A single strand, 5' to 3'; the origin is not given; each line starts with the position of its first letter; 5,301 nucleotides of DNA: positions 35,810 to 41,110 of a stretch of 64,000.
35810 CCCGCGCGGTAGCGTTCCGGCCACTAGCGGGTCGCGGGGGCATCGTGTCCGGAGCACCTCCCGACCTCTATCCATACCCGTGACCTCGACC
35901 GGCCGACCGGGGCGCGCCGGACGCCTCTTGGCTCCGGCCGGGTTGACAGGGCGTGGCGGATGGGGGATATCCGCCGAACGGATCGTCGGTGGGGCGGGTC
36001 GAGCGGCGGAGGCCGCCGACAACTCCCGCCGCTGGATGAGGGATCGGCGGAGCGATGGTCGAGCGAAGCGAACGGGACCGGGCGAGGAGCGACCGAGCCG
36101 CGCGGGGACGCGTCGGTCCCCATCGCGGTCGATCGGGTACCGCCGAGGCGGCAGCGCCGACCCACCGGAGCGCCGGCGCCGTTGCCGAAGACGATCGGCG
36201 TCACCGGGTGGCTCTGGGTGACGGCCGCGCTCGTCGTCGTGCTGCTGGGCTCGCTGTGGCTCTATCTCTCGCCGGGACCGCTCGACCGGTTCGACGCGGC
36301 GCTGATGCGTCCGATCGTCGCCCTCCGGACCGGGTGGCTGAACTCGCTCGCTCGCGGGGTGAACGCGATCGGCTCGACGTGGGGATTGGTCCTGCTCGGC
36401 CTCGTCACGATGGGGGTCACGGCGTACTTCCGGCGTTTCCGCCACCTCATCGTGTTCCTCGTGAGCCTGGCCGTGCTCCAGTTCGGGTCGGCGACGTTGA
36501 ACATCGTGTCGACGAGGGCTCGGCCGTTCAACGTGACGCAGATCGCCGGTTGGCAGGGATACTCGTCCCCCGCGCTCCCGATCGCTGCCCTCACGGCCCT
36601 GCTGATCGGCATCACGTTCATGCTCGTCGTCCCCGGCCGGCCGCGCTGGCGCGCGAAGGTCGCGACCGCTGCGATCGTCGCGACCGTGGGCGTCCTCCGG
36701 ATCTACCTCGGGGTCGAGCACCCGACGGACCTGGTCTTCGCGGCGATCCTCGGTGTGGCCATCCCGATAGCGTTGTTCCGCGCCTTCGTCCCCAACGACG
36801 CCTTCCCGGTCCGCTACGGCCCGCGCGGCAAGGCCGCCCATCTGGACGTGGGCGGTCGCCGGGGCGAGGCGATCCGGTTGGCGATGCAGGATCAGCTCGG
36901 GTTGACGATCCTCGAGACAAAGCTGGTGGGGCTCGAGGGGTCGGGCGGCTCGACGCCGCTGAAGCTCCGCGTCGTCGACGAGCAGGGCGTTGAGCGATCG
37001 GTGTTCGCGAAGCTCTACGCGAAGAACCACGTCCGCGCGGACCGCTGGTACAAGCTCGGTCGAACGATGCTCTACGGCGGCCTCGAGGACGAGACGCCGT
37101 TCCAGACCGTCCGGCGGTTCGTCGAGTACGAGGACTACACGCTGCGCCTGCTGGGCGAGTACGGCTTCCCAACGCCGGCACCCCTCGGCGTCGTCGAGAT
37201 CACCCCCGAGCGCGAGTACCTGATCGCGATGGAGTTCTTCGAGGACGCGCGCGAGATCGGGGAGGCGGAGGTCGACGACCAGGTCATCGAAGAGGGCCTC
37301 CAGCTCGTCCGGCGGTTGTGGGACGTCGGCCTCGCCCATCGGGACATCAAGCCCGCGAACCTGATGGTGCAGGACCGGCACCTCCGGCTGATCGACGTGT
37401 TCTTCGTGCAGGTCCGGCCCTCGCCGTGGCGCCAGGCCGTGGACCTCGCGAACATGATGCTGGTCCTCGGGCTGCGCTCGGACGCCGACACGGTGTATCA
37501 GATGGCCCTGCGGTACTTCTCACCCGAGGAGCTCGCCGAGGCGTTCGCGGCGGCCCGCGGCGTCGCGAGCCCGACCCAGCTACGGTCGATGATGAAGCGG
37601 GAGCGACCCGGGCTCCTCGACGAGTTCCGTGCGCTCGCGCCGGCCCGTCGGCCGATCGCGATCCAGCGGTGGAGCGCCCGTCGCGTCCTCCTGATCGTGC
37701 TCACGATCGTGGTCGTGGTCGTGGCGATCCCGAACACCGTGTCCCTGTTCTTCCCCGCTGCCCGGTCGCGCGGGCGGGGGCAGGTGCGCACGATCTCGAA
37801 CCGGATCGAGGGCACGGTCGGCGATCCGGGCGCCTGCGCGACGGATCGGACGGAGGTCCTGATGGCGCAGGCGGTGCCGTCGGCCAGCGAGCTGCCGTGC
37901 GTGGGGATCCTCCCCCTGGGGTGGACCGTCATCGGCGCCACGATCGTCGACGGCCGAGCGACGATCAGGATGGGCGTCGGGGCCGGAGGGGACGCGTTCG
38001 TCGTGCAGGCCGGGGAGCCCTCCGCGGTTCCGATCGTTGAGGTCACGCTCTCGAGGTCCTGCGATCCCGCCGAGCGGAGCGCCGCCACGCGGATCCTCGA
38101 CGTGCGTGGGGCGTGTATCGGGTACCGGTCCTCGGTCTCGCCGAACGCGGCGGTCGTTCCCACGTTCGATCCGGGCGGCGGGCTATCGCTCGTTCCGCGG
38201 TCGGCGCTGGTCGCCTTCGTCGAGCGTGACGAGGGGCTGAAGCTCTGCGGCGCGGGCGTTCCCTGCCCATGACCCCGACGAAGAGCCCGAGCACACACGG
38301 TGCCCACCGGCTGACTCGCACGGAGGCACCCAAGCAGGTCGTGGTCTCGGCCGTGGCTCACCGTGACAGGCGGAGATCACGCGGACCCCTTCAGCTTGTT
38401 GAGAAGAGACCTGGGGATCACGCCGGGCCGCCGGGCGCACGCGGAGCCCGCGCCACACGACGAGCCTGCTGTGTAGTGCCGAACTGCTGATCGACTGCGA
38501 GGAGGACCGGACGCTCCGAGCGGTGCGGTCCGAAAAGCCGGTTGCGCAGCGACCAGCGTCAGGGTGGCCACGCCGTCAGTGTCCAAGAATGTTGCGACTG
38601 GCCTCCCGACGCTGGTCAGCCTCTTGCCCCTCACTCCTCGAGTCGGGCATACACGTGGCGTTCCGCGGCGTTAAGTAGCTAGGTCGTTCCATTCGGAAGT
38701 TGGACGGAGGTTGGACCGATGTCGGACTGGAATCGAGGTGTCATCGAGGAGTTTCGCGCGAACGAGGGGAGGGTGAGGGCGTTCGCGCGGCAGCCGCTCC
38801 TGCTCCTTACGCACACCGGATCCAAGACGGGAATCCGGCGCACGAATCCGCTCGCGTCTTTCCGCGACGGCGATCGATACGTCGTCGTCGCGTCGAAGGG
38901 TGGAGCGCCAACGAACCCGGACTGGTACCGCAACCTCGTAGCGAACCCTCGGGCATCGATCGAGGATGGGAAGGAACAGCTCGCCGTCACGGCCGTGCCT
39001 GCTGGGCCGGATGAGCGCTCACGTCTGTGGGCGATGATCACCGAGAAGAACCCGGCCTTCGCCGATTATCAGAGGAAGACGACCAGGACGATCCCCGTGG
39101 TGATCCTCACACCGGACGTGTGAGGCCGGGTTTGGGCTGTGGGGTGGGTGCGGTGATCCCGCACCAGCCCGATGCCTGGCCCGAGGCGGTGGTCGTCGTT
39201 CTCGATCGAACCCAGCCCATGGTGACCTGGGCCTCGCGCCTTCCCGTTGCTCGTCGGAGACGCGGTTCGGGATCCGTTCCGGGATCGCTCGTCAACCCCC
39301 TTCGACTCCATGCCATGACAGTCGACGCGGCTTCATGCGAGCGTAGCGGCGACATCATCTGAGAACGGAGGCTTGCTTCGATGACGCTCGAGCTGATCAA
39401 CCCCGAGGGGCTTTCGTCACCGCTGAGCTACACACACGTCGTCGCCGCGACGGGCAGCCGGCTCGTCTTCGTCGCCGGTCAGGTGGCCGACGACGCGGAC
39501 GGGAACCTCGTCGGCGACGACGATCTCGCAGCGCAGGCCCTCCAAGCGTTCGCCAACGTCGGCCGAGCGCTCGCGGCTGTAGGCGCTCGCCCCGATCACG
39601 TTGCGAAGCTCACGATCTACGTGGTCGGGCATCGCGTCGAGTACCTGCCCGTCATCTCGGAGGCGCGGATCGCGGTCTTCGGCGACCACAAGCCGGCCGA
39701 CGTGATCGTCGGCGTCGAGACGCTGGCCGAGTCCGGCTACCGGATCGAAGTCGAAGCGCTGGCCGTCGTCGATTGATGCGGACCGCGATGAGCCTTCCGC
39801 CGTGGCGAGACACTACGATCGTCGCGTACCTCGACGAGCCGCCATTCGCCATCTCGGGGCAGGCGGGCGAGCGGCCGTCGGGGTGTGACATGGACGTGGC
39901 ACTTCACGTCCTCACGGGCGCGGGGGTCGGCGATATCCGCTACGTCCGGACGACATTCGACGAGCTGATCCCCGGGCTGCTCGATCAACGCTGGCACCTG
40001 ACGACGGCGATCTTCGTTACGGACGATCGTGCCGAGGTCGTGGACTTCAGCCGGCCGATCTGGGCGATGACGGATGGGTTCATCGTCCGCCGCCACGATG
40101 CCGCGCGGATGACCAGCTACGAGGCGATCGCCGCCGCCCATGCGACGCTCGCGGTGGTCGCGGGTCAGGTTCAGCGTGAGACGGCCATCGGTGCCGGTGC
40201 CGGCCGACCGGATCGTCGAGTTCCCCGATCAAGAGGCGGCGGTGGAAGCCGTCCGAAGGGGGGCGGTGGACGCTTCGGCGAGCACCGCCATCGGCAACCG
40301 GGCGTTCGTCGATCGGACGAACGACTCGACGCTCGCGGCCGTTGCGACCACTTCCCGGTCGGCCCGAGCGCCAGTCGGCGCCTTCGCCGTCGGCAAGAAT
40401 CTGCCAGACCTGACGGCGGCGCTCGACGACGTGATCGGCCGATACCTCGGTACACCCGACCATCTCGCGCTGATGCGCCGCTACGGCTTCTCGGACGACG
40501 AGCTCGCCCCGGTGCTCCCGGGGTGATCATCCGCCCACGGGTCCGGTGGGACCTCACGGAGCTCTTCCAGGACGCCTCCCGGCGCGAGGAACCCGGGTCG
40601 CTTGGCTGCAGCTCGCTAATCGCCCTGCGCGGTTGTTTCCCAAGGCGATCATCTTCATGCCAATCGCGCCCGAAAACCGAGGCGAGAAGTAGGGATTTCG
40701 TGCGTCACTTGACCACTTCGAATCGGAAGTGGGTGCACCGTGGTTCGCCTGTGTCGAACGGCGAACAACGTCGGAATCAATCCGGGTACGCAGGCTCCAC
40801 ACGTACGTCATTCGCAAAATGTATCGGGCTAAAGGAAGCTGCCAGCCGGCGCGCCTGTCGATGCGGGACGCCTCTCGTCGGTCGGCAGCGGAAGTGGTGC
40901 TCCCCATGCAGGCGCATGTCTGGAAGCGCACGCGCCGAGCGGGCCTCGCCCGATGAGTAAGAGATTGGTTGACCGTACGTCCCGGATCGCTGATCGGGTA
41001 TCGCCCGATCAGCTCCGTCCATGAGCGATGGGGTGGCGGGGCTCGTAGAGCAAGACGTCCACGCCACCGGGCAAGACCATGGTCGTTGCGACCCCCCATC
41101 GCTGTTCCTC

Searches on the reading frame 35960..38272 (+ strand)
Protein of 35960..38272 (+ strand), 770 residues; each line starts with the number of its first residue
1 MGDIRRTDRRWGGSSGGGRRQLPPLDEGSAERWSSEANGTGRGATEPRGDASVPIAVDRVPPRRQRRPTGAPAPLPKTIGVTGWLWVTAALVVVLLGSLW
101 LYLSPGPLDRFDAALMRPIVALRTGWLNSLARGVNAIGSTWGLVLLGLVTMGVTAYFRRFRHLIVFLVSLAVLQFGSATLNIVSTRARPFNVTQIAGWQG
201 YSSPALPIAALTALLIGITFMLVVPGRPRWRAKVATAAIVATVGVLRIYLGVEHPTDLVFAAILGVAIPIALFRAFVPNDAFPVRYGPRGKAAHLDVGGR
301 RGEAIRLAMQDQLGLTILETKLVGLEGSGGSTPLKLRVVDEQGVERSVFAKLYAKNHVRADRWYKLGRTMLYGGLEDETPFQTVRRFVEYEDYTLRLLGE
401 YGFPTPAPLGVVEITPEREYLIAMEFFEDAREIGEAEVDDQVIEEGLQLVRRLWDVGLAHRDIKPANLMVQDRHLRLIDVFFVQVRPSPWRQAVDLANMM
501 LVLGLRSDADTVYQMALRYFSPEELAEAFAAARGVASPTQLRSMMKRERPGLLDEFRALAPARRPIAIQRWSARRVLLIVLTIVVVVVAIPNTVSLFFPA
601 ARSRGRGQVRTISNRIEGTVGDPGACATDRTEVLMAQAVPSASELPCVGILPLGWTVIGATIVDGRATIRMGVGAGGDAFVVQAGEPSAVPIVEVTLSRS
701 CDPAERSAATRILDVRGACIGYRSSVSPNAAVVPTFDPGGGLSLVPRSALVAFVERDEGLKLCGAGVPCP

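Call 13: search_protein_families(library=pfam, proteins=[window:35960-38272:+], max_evalue=0.01)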
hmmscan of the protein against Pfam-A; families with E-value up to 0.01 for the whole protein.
window:35960-38272:+ (770 aa): 3 families
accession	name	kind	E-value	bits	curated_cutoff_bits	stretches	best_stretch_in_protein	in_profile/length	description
PF01569.27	PAP2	-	4.9e-05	23.5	27.2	1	164-276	3-125/130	PAP2 superfamily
PF00069.31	Pkinase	-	0.00018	21.5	31.7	1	431-480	93-142/263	Protein kinase domain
PF01163.29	RIO1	-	0.0014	18.7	22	1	380-480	47-148/187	RIO domain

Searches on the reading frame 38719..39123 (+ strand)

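Call 13: search_protein_families(library=pfam, proteins=[window:38719-39123:+], max_evalue=0.01)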
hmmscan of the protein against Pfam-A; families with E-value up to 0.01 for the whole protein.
window:38719-39123:+ (134 aa): 1 family
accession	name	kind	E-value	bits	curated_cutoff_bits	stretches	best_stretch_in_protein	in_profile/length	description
PF04075.20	F420H2_quin_red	-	4.6e-41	140.4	22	1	4-132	1-130/130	F420H(2)-dependent quinone reductase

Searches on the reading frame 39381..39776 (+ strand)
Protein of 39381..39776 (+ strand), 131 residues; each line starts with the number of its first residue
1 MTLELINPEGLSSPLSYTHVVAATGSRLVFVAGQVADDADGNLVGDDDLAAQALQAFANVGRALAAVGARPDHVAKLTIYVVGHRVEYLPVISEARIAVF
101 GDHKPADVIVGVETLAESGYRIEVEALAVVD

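Call 13: search_protein_families(library=pfam, proteins=[window:39381-39776:+], max_evalue=0.01)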
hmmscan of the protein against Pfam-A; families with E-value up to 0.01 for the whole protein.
window:39381-39776:+ (131 aa): 1 family
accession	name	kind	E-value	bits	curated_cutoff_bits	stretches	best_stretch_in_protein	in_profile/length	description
PF01042.26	Ribonuc_L-PSP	-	2e-20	73.4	27.3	1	16-130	10-121/121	Endoribonuclease L-PSP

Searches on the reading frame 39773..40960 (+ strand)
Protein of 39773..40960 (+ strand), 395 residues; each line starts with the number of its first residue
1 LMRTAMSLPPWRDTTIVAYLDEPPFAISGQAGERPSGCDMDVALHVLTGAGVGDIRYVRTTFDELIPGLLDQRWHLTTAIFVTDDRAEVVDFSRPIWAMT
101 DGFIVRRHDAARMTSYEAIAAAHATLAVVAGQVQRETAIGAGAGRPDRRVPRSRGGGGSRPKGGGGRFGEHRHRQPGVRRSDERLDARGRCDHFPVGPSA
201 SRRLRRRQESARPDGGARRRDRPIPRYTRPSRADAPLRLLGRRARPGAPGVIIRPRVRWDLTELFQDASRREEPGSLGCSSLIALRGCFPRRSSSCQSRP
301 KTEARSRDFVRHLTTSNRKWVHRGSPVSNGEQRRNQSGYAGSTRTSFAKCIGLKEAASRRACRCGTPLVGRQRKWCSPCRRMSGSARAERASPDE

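Call 13: search_protein_families(library=pfam, proteins=[window:39773-40960:+], max_evalue=0.01)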
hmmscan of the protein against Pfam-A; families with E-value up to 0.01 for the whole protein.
window:39773-40960:+ (395 aa): 1 family
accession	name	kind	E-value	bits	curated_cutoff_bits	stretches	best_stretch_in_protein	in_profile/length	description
PF00497.25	SBP_bac_3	-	1.2e-13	51.4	26.4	1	20-178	7-98/132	Bacterial extracellular solute-binding proteins, family 3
